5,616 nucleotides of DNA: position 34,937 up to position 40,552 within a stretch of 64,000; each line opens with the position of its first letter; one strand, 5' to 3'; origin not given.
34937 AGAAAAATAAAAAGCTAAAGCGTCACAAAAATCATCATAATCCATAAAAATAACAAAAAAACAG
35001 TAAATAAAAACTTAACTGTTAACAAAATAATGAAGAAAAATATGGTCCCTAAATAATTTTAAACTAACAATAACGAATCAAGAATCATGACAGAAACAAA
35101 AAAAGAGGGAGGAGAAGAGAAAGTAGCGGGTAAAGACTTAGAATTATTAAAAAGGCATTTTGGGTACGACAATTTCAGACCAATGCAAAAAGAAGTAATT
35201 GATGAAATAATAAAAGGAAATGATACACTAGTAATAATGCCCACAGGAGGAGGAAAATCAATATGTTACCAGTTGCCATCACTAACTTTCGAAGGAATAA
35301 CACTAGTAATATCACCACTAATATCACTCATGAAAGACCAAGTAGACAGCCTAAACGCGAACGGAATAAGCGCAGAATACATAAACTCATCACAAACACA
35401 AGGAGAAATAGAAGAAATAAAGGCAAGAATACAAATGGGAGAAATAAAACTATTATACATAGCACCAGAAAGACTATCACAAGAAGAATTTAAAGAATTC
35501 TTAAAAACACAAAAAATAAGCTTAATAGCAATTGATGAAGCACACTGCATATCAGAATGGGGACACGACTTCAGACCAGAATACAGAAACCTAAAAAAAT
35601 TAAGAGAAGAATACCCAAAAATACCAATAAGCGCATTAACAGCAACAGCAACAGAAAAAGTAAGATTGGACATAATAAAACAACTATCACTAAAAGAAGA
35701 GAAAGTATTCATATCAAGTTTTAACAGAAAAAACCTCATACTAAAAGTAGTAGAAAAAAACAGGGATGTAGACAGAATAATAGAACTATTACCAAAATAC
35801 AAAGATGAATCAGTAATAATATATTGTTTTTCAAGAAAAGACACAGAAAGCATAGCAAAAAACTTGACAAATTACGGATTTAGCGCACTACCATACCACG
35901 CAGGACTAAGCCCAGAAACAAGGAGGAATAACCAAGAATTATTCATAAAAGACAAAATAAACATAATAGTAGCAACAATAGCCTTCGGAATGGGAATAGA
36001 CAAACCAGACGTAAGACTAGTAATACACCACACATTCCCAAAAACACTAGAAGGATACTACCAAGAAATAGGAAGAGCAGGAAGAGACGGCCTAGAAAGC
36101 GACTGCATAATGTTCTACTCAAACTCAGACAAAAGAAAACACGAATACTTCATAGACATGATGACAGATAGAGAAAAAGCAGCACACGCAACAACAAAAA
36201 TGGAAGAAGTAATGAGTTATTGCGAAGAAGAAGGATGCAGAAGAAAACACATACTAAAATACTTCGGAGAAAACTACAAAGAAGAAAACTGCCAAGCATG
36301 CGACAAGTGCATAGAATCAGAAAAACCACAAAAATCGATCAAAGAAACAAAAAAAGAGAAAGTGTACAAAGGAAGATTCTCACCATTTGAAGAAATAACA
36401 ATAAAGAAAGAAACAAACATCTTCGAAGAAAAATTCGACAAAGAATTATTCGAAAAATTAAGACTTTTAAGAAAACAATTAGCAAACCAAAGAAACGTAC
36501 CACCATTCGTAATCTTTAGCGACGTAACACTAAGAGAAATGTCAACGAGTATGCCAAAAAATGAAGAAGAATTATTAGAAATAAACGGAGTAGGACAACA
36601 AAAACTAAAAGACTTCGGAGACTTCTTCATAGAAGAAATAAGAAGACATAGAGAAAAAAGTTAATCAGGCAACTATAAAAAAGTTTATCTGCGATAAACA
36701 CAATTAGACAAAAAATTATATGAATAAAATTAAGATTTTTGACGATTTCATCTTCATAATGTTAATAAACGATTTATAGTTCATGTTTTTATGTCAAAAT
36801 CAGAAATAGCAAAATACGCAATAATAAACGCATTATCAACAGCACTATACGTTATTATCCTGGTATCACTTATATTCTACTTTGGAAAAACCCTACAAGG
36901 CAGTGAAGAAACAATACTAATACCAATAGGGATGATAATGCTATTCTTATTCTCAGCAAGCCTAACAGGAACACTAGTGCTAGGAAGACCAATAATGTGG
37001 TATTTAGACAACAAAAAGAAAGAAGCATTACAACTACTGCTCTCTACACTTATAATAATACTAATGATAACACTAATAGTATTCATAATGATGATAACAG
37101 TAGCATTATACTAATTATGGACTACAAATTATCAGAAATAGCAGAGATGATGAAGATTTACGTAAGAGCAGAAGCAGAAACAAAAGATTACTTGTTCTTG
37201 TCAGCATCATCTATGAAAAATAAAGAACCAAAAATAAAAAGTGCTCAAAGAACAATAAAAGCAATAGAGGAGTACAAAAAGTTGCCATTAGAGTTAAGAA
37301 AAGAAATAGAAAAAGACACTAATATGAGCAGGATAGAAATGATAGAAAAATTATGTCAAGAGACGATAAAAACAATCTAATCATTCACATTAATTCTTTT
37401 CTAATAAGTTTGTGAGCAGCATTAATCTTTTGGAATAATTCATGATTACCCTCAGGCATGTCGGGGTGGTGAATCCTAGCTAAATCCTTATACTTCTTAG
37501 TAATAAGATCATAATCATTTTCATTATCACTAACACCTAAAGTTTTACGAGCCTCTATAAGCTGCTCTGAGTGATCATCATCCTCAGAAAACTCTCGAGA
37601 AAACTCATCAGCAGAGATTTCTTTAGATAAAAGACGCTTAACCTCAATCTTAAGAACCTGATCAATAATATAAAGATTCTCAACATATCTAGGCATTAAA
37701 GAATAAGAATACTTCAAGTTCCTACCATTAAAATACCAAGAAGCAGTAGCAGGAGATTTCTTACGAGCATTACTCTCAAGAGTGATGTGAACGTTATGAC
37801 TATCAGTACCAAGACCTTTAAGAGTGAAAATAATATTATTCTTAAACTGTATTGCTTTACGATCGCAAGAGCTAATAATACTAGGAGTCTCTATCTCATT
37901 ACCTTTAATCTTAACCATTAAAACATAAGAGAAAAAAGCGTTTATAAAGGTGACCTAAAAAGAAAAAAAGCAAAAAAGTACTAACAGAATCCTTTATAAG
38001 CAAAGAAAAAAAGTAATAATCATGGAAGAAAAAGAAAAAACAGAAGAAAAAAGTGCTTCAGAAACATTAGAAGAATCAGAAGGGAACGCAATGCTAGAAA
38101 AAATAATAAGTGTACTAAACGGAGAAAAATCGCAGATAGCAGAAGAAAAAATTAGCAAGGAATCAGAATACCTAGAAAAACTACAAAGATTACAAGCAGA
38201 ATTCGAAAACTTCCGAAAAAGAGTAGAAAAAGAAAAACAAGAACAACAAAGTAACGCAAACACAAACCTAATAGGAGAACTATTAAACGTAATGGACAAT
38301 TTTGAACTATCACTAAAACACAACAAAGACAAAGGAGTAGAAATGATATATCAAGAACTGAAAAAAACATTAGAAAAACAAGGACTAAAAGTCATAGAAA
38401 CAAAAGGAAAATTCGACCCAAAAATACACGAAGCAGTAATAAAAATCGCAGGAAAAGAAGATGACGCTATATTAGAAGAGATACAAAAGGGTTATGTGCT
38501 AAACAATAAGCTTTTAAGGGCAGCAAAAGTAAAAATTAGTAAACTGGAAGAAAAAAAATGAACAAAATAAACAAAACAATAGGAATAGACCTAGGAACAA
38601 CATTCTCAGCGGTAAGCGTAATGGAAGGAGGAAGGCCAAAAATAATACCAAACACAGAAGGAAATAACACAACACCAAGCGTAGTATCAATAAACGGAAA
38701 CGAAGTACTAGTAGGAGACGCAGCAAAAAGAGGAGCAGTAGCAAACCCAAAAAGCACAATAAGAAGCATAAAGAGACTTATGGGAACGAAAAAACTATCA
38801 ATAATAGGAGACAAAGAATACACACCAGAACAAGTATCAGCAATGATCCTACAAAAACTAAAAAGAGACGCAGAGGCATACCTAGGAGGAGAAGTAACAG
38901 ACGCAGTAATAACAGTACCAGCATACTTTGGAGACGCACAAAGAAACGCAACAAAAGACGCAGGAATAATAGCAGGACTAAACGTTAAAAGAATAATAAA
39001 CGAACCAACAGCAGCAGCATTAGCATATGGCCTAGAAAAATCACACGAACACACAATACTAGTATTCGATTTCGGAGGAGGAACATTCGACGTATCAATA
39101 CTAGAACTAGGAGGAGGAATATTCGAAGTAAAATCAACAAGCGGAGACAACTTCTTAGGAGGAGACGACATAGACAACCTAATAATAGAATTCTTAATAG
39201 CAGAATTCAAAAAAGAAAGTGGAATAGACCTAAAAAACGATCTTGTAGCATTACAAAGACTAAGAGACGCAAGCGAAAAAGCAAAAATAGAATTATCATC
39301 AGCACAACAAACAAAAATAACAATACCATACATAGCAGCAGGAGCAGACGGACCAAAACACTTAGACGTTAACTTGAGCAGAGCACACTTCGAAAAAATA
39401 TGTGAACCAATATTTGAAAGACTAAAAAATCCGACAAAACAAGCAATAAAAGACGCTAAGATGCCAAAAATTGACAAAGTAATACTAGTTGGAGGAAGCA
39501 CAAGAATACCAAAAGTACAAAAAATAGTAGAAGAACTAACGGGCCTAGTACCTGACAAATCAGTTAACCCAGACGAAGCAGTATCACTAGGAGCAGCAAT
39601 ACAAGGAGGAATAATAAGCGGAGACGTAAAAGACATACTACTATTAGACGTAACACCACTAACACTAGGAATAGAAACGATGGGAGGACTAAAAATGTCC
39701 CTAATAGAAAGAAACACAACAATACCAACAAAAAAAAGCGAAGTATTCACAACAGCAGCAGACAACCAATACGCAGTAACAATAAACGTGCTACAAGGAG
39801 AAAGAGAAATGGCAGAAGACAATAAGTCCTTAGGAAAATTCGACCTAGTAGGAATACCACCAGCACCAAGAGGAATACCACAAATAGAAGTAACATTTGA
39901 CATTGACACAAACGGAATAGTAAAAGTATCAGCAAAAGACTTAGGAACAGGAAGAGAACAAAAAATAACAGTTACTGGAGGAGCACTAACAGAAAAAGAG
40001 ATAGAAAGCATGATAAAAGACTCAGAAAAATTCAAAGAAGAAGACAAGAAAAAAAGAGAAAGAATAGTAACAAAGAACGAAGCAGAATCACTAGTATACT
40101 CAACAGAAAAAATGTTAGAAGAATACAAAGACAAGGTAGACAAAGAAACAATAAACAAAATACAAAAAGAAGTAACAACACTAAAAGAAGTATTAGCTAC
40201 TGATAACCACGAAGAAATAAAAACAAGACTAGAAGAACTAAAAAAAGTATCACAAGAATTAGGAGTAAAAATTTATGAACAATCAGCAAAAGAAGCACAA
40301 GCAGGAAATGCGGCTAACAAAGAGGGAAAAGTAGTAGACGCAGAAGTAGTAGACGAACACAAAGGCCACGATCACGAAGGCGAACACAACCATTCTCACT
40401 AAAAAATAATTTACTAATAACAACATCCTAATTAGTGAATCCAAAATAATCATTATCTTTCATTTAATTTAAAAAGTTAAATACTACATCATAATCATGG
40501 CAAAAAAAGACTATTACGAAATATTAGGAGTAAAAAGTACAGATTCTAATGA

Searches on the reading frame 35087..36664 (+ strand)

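Call 8: search_protein_families(library=ncbifam, proteins=[window:35087-36664:+], max_evalue=0.00001)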
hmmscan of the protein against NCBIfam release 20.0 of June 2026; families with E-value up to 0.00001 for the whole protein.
window:35087-36664:+ (525 aa): 24 families
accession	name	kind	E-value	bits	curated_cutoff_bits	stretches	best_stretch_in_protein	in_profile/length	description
TIGR01389.1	recQ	equivalog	4.4e-197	656.2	640.2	2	19-417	3-401/591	DNA helicase RecQ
NF008279.0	PRK11057.1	equivalog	9.6e-171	569.3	1015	2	19-423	15-418/608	ATP-dependent DNA helicase RecQ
TIGR00614.1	recQ_fam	subfamily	1.2e-155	518.9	219.8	1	20-424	2-417/470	RecQ family ATP-dependent DNA helicase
NF041063.1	DpdF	equivalog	1.2e-62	212.7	550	1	21-350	131-488/813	protein DpdF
NF008744.0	PRK11776.1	equivalog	4.3e-23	81.6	524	1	24-368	21-370/460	ATP-dependent RNA helicase DbpA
NF053631.1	RNA_helic_CshA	equivalog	5e-22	78.4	646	1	24-416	16-410/434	degradosome RNA helicase CshA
TIGR04121.1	DEXH_lig_assoc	equivalog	8.3e-19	66.8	850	1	30-333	14-345/804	ligase-associated DNA damage response DEXH box helicase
NF053711.1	RNA_heli_RhlE1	exception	1.6e-18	66.7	750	1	24-345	18-349/434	RNA helicase RhlE1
NF053636.1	DDHlcsCsdAPsy1082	equivalog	2e-17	62.9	890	1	200-363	215-365/512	DEAD/DEAH box helicase CsdA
NF008394.0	PRK11192.1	equivalog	3.1e-16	59.2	507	1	223-350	230-357/441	ATP-dependent RNA helicase SrmB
NF002340.1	PRK01297.1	equivalog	4.4e-15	55.4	564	1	119-349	127-358/372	ATP-dependent RNA helicase RhlB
NF007882.0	PRK10590.1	equivalog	8.4e-14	51.4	743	1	118-342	124-347/456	ATP-dependent RNA helicase RhlE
NF010338.0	PRK13767.1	equivalog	5.8e-13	48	849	1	27-333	31-384/877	ATP-dependent helicase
NF008642.0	PRK11634.1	equivalog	7.1e-13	47.8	989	1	24-351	23-356/628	DEAD/DEAH family ATP-dependent RNA helicase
NF053710.1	RNA_heli_RhlE2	exception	2.5e-12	46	925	1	241-407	250-418/635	RNA helicase RhlE2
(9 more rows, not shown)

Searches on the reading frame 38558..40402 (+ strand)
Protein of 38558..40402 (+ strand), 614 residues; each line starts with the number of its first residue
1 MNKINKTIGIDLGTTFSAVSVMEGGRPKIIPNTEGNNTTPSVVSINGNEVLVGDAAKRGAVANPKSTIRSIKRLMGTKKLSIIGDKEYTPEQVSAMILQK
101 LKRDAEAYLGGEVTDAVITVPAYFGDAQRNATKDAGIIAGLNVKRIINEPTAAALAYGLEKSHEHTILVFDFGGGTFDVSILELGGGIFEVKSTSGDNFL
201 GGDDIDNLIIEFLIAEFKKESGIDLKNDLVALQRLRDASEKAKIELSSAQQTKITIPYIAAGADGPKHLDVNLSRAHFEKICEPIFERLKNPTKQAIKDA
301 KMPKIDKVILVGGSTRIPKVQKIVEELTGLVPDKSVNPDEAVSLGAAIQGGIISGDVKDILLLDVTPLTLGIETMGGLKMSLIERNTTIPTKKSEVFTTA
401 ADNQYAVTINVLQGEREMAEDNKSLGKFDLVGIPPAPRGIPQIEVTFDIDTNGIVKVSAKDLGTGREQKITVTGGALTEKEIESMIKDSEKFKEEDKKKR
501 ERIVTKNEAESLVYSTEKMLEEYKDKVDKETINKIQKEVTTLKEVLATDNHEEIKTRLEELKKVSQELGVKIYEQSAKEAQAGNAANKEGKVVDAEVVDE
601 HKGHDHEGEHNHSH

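Call 8: search_protein_families(library=ncbifam, proteins=[window:38558-40402:+], max_evalue=0.00001)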
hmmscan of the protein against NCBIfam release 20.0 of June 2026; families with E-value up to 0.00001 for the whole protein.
window:38558-40402:+ (614 aa): 13 families
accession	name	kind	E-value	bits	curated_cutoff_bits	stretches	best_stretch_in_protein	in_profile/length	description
NF001413.0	PRK00290.1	equivalog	1.4e-267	889.2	648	1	5-601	2-622/625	molecular chaperone DnaK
TIGR02350.1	prok_dnaK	equivalog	2.1e-258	858.6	822.55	1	6-573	1-595/596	molecular chaperone DnaK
NF009947.0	PRK13411.1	equivalog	4.1e-237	788.4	1002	2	83-602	103-629/662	molecular chaperone DnaK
NF009946.0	PRK13410.1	equivalog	2.8e-221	736.3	1019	2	85-584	107-613/669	molecular chaperone DnaK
NF003520.0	PRK05183.1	subfamily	8e-169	563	620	2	87-586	124-618/621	Fe-S protein assembly chaperone HscA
TIGR01991.1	HscA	equivalog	1.9e-167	558.4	708.55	2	86-586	103-598/600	Fe-S protein assembly chaperone HscA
NF002399.0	PRK01433.1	equivalog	3.3e-114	382.7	743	1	6-569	20-575/595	Fe-S protein assembly chaperone HscA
NF008673.0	PRK11678.1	equivalog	7.5e-22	77.8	331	2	46-188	82-232/450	molecular chaperone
NF010539.0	PRK13927.1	subfamily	3.7e-17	62.2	293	1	3-347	4-323/339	rod shape-determining protein MreB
TIGR00904.1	mreB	subfamily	8.4e-16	57.9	365.75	1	6-346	3-322/334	MreB/Mrl family cell shape determining protein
NF011660.0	PRK15080.1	equivalog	1.9e-14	53.5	182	1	95-192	76-168/277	ethanolamine utilization protein EutJ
TIGR02529.1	EutJ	subfamily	1.4e-13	50.8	152.1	1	95-200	43-143/239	ethanolamine utilization protein EutJ family protein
NF010540.1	PRK13929.1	exception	2.1e-10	40.2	515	1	5-217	4-197/334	rod-share determining protein MreBH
